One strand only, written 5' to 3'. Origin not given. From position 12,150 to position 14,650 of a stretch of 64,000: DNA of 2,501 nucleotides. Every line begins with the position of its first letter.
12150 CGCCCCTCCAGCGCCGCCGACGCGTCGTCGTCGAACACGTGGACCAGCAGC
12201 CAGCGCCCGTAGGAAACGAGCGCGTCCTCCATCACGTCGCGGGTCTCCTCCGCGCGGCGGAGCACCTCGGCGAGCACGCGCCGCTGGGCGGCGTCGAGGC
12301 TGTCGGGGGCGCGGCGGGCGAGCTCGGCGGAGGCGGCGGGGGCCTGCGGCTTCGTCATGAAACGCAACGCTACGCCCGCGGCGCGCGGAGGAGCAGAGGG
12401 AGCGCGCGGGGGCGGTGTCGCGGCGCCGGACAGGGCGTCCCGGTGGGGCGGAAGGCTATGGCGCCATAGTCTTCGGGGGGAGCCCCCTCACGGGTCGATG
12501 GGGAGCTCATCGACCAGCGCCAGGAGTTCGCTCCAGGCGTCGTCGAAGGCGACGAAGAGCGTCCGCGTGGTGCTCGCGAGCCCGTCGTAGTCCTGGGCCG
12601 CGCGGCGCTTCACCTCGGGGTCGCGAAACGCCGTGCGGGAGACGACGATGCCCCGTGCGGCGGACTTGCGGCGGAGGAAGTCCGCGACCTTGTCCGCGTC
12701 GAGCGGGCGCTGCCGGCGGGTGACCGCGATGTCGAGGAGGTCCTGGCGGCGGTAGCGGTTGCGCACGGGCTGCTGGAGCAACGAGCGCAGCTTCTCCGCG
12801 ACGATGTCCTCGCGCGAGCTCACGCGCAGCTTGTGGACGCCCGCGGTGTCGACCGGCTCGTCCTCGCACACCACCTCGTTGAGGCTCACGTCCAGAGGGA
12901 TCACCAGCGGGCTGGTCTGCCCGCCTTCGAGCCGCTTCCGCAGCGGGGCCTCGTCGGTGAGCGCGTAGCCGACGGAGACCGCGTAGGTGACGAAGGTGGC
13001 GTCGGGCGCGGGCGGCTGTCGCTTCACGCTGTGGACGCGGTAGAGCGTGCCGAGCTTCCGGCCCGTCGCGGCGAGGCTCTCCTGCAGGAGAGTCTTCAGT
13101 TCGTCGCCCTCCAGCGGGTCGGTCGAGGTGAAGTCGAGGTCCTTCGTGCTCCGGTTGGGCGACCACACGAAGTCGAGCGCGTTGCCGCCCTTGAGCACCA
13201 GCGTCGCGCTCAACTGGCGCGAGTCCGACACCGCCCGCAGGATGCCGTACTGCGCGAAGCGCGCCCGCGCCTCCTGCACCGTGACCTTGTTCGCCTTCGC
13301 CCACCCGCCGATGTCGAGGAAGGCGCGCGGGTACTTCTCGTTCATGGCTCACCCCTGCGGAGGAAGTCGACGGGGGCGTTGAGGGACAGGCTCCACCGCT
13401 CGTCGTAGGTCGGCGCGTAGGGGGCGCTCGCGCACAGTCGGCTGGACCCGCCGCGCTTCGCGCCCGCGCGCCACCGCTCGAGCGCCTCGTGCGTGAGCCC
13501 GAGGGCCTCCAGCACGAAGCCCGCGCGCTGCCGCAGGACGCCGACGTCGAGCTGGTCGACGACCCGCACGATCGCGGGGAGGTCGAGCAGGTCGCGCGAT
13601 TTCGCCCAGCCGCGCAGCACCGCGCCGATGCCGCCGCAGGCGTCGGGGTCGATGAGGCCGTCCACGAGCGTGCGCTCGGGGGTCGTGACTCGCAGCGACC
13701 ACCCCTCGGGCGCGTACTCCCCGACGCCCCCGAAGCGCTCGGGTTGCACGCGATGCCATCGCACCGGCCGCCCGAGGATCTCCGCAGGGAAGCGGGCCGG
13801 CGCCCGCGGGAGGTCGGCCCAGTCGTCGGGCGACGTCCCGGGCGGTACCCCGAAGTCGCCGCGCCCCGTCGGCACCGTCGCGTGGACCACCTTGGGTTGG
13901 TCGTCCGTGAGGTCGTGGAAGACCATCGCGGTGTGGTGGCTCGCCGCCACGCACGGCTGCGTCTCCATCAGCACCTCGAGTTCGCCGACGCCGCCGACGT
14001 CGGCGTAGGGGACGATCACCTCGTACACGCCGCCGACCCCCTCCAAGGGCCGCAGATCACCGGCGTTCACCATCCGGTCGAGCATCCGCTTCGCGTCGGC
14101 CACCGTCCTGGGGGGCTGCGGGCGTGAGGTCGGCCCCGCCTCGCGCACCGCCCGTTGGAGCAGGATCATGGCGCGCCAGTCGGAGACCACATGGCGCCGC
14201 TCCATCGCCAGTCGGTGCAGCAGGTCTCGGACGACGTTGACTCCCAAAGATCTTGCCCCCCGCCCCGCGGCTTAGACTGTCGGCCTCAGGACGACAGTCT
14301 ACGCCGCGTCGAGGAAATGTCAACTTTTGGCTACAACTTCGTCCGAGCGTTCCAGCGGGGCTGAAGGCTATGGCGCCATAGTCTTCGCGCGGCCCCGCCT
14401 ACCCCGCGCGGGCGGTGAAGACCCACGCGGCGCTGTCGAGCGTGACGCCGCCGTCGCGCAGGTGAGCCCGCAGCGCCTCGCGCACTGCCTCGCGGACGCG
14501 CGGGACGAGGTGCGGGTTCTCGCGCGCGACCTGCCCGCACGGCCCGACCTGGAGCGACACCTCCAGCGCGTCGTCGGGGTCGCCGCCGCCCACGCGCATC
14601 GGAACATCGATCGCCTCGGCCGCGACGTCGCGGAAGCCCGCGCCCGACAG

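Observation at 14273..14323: Perfect 10-bp inverted repeat overlapping the -10 of a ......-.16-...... promoter in front of abiEi: candidate autoregulatory operator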

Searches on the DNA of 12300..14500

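Call 18: search_rna_families(source=window, start=12300, end=14500, threshold=evalue, max_evalue=1)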
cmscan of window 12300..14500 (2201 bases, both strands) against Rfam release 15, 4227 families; matches with E-value up to 1: 1.
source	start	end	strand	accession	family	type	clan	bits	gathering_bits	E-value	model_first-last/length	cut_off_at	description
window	13873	13917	+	RF01940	hvt-mir-H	Gene; miRNA;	-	26.5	96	0.0036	1-64/64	no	hvt-mir-H9 microRNA precursor family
